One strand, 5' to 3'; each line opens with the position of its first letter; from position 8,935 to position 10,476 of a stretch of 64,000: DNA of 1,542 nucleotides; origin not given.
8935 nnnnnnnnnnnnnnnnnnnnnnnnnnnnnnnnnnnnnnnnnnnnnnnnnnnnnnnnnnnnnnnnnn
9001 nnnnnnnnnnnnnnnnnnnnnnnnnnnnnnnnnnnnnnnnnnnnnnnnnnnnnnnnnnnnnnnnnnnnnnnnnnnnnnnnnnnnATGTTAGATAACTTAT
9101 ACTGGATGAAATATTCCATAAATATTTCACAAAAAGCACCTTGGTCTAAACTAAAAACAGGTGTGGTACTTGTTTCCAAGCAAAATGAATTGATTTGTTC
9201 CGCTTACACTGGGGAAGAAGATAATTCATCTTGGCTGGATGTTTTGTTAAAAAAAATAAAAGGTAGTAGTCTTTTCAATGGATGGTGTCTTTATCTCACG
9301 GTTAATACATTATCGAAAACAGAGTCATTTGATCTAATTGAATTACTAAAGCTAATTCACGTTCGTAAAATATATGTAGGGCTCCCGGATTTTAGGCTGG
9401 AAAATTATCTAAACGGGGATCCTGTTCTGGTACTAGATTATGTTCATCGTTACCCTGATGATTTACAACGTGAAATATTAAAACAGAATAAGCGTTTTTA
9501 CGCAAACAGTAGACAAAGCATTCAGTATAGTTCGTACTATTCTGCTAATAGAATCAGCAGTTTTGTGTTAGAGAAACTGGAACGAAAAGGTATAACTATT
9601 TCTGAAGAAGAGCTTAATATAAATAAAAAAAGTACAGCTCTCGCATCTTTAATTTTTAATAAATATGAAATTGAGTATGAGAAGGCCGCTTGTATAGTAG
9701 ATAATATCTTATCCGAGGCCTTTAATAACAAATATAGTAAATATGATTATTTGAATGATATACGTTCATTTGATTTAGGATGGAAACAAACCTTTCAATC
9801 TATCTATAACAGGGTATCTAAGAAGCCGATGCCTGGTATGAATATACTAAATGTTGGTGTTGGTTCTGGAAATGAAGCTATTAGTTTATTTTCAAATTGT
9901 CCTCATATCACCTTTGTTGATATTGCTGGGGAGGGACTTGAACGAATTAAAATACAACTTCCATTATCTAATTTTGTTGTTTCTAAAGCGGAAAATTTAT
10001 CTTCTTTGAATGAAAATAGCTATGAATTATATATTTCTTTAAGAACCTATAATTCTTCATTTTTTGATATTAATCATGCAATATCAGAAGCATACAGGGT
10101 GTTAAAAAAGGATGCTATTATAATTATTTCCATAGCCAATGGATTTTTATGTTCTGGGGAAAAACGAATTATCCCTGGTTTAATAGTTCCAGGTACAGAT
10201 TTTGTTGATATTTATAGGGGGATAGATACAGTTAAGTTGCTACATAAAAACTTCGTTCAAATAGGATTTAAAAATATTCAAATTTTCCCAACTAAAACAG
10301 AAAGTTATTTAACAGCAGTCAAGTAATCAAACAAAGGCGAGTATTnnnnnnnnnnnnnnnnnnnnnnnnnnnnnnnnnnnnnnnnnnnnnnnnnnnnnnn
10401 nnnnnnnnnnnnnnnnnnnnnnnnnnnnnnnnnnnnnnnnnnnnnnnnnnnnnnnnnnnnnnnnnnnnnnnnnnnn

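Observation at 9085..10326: Inactive-looking deaminase fold fused to a SAM methyltransferase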

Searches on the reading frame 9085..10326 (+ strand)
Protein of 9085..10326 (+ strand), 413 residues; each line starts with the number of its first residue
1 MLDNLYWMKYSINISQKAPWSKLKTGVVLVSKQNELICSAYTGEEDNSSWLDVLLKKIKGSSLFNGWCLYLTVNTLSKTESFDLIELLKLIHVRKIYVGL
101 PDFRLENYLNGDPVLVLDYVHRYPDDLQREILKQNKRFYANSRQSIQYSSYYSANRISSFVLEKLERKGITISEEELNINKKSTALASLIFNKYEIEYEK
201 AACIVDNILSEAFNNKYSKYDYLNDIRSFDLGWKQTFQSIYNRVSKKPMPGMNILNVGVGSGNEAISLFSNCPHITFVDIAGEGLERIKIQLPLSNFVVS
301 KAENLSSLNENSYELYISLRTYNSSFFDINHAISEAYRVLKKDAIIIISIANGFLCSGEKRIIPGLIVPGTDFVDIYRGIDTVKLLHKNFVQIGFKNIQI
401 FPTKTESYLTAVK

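Call 4: search_protein_families(library=pfam, proteins=[window:9085-10326:+], max_evalue=0.1)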
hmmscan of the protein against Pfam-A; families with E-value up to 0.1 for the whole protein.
window:9085-10326:+ (413 aa): 8 families
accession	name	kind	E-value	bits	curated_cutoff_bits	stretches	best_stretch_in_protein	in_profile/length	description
PF08241.18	Methyltransf_11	-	8.7e-10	39.6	21.2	1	255-348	1-95/95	Methyltransferase domain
PF13649.12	Methyltransf_25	-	1.6e-07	32.4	27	1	254-342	1-95/97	Methyltransferase domain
PF01209.24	Ubie_methyltran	-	5.1e-07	29.7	20.1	1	209-346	9-149/233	ubiE/COQ5 methyltransferase family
PF13847.12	Methyltransf_31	-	0.00018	21.7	27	1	250-352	3-113/145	Methyltransferase domain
PF08242.18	Methyltransf_12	-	0.00054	21.1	30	1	255-345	1-97/98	Methyltransferase domain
PF13489.12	Methyltransf_23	-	0.00075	19.7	27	1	238-352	10-120/164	Methyltransferase domain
PF09940.16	DUF2172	-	0.012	16.4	27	0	4-50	24-68/92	Domain of unknown function (DUF2172)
PF00383.29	dCMP_cyt_deam_1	-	0.015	15.6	25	0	5-48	5-49/102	Cytidine and deoxycytidylate deaminase zinc-binding region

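Call 5: search_protein_families(library=padloc, proteins=[window:9085-10326:+], max_evalue=0.01)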
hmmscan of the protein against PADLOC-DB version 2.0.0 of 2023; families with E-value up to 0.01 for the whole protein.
window:9085-10326:+ (413 aa): 1 family
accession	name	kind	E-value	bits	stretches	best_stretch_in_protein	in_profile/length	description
PDLC04134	mad2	-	4.5e-08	30.3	1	162-355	210-401/492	mads_2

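Call 6: search_protein_families(library=ncbifam, proteins=[window:9085-10326:+], max_evalue=0.01)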
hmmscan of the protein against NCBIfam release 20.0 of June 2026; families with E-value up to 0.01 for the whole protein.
window:9085-10326:+ (413 aa): 6 families
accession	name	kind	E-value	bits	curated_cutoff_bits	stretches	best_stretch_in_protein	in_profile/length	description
NF001242.0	PRK00216.1-3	equivalog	4e-10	39.5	351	1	207-344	28-171/258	bifunctional demethylmenaquinone methyltransferase/2-methoxy-6-polyprenyl-1,4-benzoquinol methylase UbiE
TIGR01934.1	MenG_MenH_UbiE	subfamily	1e-09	38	158.35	1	211-348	3-141/223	ubiquinone/menaquinone biosynthesis methyltransferase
NF001244.0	PRK00216.1-5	equivalog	6.1e-07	29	216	1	211-348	12-153/236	bifunctional demethylmenaquinone methyltransferase/2-methoxy-6-polyprenyl-1,4-benzoquinol methylase UbiE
NF047649.1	MTase_UXPK_star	exception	0.00049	19.2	460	1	227-347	53-180/283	methyltransferase/UXPK-star double selenoprotein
TIGR02072.1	BioC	equivalog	0.00054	19.8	184.95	1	245-350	28-134/244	malonyl-ACP O-methyltransferase BioC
NF043040.1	corrin_prot_MT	hypoth_equivalog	0.0025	17.3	180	1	236-348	26-147/216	corrinoid protein-associated methyltransferase CpaM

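Call 7: find_homologous_proteins(query=window:9085-10323:+, max_evalue=0.001)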
Query window:9085-10323:+ (413 aa): 556 proteins with E <= 0.001 among 6757 candidates; the best 120 are listed.
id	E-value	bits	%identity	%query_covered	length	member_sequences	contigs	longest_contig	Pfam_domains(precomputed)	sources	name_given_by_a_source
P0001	3.0e-269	910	100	100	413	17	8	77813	PF13649.13,PF01209.25,PF08241.19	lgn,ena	-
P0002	8.0e-210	715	78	100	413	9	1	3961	PF13649.13,PF01209.25,PF08241.19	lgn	-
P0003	4.8e-196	669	73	100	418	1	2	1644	PF13649.13,PF01209.25,PF08241.19,PF08242.19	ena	-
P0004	3.9e-161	555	60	99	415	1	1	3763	PF13847.13,PF13649.13,PF08241.19,PF08242.19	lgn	-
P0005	4.7e-161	554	60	99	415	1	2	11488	PF13649.13,PF08241.19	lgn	-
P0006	8.7e-160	550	61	99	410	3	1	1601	PF13649.13,PF08241.19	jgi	-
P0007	1.4e-159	549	59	99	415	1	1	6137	PF13847.13,PF13649.13,PF08241.19,PF08242.19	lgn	-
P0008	2.9e-159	548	62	98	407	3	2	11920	PF13649.13,PF08241.19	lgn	-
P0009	8.4e-159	547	60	99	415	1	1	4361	PF13847.13,PF13649.13,PF08241.19,PF08242.19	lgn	-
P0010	1.2e-157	543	61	99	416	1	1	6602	PF13847.13,PF13649.13,PF08241.19,PF08242.19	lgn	-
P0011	1.5e-156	539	61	99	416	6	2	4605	PF13847.13,PF13649.13,PF08241.19,PF08242.19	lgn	-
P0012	2.6e-156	539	60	99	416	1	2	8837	PF13847.13,PF13649.13,PF08241.19,PF08242.19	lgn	-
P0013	5.6e-156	538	61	99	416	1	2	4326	PF13847.13,PF13649.13,PF08241.19,PF08242.19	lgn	-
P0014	1.8e-155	536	58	100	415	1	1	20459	PF13649.13,PF08241.19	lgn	-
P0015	8.8e-155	534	59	100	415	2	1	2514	PF13649.13,PF08241.19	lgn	-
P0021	1.9e-153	529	58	100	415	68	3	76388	PF13847.13,PF13649.13,PF08241.19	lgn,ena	-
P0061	6.7e-143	494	56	99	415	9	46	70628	PF13847.13,PF13649.13,PF08241.19,PF08242.19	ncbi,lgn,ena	-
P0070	3.2e-140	486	54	99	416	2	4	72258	PF13649.13,PF08241.19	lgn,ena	-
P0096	2.9e-135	469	54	99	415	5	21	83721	PF13649.13,PF08241.19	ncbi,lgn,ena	-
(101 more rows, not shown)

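Call 8: search_solved_structures(query=window:9085-10323:+, max_evalue=1, show_alignments=2)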
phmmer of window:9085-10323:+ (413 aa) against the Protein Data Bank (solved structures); distinct sequences matched with E-value up to 1: 7.
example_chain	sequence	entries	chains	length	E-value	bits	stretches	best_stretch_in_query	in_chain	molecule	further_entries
4obw_A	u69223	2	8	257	4e-05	25.9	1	207-346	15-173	2-methoxy-6-polyprenyl-1,4-benzoquinol methylase, mitochondrial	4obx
2avn_A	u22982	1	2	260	0.024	16.8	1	251-354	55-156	ubiquinone/menaquinone biosynthesis methyltransferase-related protein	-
1vlm_A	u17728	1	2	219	0.17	14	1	257-352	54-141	SAM-dependent methyltransferase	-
5egp_A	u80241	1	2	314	0.31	13.1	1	285-407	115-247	UbiE/COQ5 family methyltransferase, putative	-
5jgj_A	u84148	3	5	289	0.4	12.8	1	314-407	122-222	UbiE/COQ5 family methyltransferase, putative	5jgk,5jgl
7wzf_A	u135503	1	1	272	0.83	11.7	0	237-298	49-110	YunM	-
3mgg_A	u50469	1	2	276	0.97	11.5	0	247-291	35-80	Methyltransferase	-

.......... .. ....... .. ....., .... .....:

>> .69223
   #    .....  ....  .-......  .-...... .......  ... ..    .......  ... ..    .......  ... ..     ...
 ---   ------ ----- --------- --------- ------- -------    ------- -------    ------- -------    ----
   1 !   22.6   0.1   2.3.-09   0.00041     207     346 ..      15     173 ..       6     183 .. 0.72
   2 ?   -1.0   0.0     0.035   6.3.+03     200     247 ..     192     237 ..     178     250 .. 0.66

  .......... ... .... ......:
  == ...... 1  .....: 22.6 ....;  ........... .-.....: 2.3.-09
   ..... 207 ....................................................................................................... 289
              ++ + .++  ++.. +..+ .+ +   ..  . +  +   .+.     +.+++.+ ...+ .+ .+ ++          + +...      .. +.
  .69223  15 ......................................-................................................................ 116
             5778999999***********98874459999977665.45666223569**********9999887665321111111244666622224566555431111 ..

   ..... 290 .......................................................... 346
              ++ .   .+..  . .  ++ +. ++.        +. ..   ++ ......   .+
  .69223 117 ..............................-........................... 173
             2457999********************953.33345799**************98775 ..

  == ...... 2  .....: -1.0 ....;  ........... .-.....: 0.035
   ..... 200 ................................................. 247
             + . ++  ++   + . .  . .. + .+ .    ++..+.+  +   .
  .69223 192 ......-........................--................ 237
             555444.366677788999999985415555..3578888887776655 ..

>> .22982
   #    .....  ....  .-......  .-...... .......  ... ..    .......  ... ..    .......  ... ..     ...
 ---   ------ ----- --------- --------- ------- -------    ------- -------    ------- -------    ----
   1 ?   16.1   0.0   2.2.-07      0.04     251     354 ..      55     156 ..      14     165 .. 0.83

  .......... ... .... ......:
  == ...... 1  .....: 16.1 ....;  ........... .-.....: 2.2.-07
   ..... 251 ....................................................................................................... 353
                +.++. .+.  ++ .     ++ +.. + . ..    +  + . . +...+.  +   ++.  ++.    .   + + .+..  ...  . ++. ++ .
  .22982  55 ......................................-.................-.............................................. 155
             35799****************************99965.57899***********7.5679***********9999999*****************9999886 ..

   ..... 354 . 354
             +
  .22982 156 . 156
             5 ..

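Call 14: find_encoding_contigs(protein=P0021, flank=10000, max_places=3)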
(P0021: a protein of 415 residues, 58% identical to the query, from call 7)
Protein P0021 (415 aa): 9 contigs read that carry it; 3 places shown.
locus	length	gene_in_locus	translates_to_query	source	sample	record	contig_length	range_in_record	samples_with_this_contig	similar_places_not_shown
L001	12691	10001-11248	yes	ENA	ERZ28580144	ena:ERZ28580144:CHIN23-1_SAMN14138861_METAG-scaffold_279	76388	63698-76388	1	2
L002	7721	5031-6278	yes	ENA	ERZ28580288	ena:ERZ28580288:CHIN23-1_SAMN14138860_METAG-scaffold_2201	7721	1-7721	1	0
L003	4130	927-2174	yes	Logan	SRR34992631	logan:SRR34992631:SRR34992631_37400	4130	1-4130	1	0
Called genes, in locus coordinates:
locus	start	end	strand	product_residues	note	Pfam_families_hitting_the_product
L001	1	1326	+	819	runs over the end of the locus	PF00933:Glyco_hydro_3, PF01915:Glyco_hydro_3_C, PF14310:Fn3-like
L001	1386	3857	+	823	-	PF01915:Glyco_hydro_3_C, PF14310:Fn3-like, PF00933:Glyco_hydro_3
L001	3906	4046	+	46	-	-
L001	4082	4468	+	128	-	PF02645:DegV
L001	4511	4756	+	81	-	-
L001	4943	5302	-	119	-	PF12844:HTH_19, PF13560:HTH_31, PF01381:HTH_3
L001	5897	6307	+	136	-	PF08281:Sigma70_r4_2, PF04545:Sigma70_r4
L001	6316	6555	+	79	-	PF12645:HTH_16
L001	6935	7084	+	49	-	PF20612:SHOCT_2 (weak)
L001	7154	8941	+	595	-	PF00239:Resolvase, PF07508:Recombinase, PF13408:Zn_ribbon_recom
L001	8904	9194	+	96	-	-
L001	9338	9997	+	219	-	PF00730:HhH-GPD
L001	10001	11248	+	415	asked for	PF08241:Methyltransf_11, PF13649:Methyltransf_25, PF13847:Methyltransf_31 (weak)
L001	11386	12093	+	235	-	PF03167:UDG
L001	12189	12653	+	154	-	-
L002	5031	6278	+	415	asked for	PF08241:Methyltransf_11, PF13649:Methyltransf_25, PF13847:Methyltransf_31 (weak)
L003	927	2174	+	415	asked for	PF08241:Methyltransf_11, PF13649:Methyltransf_25, PF13847:Methyltransf_31 (weak)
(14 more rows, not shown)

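Call 15: find_encoding_contigs(protein=P0096, flank=10000, max_places=3)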
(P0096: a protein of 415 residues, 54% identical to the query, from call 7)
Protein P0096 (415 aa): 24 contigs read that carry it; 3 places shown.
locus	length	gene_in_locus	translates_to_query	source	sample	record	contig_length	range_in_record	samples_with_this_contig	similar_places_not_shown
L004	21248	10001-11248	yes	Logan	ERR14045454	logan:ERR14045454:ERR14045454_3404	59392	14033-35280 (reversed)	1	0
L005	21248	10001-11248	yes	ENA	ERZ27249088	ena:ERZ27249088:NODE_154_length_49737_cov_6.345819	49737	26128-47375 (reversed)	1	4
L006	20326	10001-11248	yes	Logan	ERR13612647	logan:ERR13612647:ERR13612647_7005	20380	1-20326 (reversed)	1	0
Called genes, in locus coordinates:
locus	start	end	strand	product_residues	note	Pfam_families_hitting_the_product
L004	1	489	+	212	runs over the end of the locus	-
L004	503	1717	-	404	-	PF00817:IMS, PF11798:IMS_HHH (faint), PF14520:HHH_5 (weak), PF21999:IMS_HHH_1, PF11799:IMS_C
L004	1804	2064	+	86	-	-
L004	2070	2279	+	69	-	PF19598:DUF6103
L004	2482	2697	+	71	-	-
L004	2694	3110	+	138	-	-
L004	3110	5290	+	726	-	PF18555:MobL, PF08238:Sel1 (faint), PF23310:TPR_27 (faint)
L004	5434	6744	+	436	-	PF13154:DUF3991, PF13155:Toprim_2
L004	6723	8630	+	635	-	PF02534:T4SS-DNA_transf, PF10412:TrwB_AAD_bind, PF12696:TraG-D_C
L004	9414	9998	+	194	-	PF00730:HhH-GPD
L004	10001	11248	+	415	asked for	PF08241:Methyltransf_11, PF13649:Methyltransf_25 (weak)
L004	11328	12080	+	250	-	PF03167:UDG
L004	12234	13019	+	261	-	PF05014:Nuc_deoxyrib_tr (weak)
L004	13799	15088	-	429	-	PF14501:HATPase_c_5, PF02518:HATPase_c (weak)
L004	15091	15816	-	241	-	PF00072:Response_reg, PF04397:LytTR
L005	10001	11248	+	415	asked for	PF08241:Methyltransf_11, PF13649:Methyltransf_25 (weak)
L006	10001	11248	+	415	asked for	PF08241:Methyltransf_11, PF13649:Methyltransf_25 (weak)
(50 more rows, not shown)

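Call 19: predict_structure(alignment_id=A1)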
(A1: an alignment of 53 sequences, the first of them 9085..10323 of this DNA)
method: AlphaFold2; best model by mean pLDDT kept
length: 413 residues; sequences in the alignment: 53
mean_pLDDT: 89.5   pTM: 0.83
mean pLDDT of the five models: 89.5, 87.7, 85.0, 83.2, 81.1
residues with pLDDT >= 90: 247; 70-90: 149; 50-70: 17; < 50: 0
segments of 3 or more residues with pLDDT < 50: none
pLDDT, mean of each block of 10 residues (from residue 1): 89 96 96 95 93 95 91 91 94 96 88 90 94 94 82 81 94 89 91 95 92 79 71 90 94 89 87 92 88 91 92 91 71 95 94 77 83 87 90 95 85 97
secondary structure, 60 per line:
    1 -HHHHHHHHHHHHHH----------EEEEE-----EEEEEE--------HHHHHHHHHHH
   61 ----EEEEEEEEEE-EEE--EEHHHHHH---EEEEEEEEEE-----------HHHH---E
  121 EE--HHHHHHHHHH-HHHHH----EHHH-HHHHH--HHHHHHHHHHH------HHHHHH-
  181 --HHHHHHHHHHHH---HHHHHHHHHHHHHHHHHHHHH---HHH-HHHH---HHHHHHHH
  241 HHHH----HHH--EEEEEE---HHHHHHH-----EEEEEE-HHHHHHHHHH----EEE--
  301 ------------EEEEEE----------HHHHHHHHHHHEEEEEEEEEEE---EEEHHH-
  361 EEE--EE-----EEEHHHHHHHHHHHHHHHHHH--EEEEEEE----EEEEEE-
elements in order: H2-15 E26-30 E36-41 H50-60 E65-74 E76-78 H83-88 E92-101 H113-116 E120-122 H125-134 H136-140 H150-154 H157-167 H174-179 H183-194 H198-218 H226-229 H233-244 E254-259 H263-269 E275-280 H282-291 E296-298 E313-318 H329-339 E340-350 E354-356 E361-363 E373-375 H376-393 E396-402 E407-412

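Call 29: find_related_loci(query=A1, collection=genome_contigs, flank=8000)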
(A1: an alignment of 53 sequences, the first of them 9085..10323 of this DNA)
Query A1 (413 aa) in genome_contigs; peptide patterns used: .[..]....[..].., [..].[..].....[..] (x = any residue, [..] = any of these).
126 stretches matched a pattern; 86 encode a relative of the query (tblastn E <= 1e-3); the best 80 are kept; 80 distinct loci.
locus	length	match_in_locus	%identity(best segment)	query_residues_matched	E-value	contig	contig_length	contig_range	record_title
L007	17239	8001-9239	99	1-413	0e+0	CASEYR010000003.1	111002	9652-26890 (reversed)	uncultured Alphaproteobacteria bacterium isolate B5_L1_362362_idba_bin.105 genome assembly, contig: B5_L1_362362_idba_bi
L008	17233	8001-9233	58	2-412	3e-161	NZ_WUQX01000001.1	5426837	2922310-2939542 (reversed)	Sporofaciens musculi strain WCA-9-b2 tig00000001_pilon, whole genome shotgun sequence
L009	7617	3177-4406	58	2-411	2e-156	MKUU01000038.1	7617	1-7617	MAG: Caedibacter sp. 38-128 SCNpilot_expt_500_p_scaffold_4691, whole genome shotgun sequence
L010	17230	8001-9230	56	3-412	5e-152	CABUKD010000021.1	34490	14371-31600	MAG TPA_asm: uncultured Clostridium sp. isolate MGYG-HGUT-04078 genome assembly, contig: GUT_GENOME255855_21, whole geno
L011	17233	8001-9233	53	2-412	9e-148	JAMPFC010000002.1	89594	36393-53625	MAG: Roseburia sp. isolate NALB_7861_19 Scaffold_#2__SCF_002___89594_bp, whole genome shotgun sequence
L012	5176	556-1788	55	2-410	1e-145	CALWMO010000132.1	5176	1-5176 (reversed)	MAG: uncultured Butyricicoccus sp. isolate BRZ_PT__bin81 genome assembly, contig: BRZ_PT__NODE_21666_length_5176_cov_5.3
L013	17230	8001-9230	51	3-412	2e-143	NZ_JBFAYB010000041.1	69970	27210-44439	Streptomyces sp. NPDC051907 NPDC051907_48_A8.ctg-0041, whole genome shotgun sequence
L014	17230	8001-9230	52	3-412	3e-143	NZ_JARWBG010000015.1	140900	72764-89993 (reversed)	Streptomyces chengmaiensis strain HNM0663 scaffold15, whole genome shotgun sequence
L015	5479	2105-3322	54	7-412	2e-144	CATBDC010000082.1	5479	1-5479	MAG: uncultured Lachnospiraceae bacterium isolate extra-SRR8291360.4_1677802520 genome assembly, contig: NODE_6674_lengt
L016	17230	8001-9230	54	3-412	4e-143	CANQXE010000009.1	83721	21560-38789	MAG: uncultured Clostridia bacterium isolate Lapin-020__bin106 genome assembly, contig: Lapin-020__NODE_222_length_83721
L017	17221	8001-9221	53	6-412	3e-142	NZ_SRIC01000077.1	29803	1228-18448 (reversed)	Streptomyces sp. MZ04 NODE_77_length_29803_cov_78.7379, whole genome shotgun sequence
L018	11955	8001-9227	53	3-411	8e-142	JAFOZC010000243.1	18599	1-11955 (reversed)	MAG: Oscillospiraceae bacterium isolate RGIG930 Dairy_cattle_Rectum-4__c826831, whole genome shotgun sequence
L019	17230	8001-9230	52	3-412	2e-141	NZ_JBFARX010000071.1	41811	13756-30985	Streptomyces sp. NPDC055692 NPDC055692_T8_D2.ctg-0071, whole genome shotgun sequence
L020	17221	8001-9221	51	6-412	4e-140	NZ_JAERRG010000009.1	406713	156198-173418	Streptomyces endocoffeicus strain CA3R110 9, whole genome shotgun sequence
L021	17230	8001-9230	51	3-412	3e-140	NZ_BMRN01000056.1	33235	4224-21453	Streptomyces atratus strain JCM 3386 sequence056, whole genome shotgun sequence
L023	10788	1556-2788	55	2-410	6e-140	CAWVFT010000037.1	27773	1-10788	MAG: Bacillota bacterium isolate metabat2_XCR1_HOM_7857_bwa.20 MAG genome assembly, contig: k87_991311, whole genome sho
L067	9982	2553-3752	46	5-411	4e-105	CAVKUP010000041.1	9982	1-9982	bacterium isolate G02631-L1_cleanbin_000029 genome assembly, contig: Spades_G02631-L1_contig_2620, whole genome shotgun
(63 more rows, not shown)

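Call 38: search_dna_similar(query=window:9085-10323:+, collection=plasmids, mode=protein, max_rows=20)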
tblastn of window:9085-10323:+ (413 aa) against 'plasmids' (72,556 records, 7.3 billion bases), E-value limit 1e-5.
Records with a match: 6; places in all: 6; records where one place covers at least 80% of the query: 6.
Best place of each record, by identity: <60% 6.
By first word of the organism name: Streptomyces 6.
By predicted mobility (MOB-suite, as given by PLSDB): non-mobilizable 5; mobilizable 1.
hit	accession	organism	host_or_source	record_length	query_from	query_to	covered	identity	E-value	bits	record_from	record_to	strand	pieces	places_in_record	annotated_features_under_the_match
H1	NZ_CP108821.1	Streptomyces chartreusis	-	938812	7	412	98%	51.7%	1e-135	436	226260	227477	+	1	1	class I SAM-dependent methyltransferase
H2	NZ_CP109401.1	Streptomyces anulatus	-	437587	6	412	99%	50.4%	6e-129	416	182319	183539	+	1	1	class I SAM-dependent methyltransferase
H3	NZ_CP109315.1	Streptomyces sp. NBC_01601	-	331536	3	413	100%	48.9%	1e-130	421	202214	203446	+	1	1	methyltransferase domain-containing protein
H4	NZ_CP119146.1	Streptomyces sp. AM 4-1-1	Apis mellifera,cell culture,Insects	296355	3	412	99%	47.6%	3e-127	411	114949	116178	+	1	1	methyltransferase domain-containing protein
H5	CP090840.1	Streptomyces viridifaciens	Whole organism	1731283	7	412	98%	47.8%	2e-126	409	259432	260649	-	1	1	class I SAM-dependent methyltransferase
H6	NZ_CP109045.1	Streptomyces halstedii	-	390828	3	412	99%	47.1%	7e-126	407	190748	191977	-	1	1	methyltransferase domain-containing protein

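Call 39: search_dna_similar(query=window:9085-10323:+, collection=phages, mode=protein, max_rows=20)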
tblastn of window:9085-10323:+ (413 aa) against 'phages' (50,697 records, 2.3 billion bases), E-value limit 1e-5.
No match.
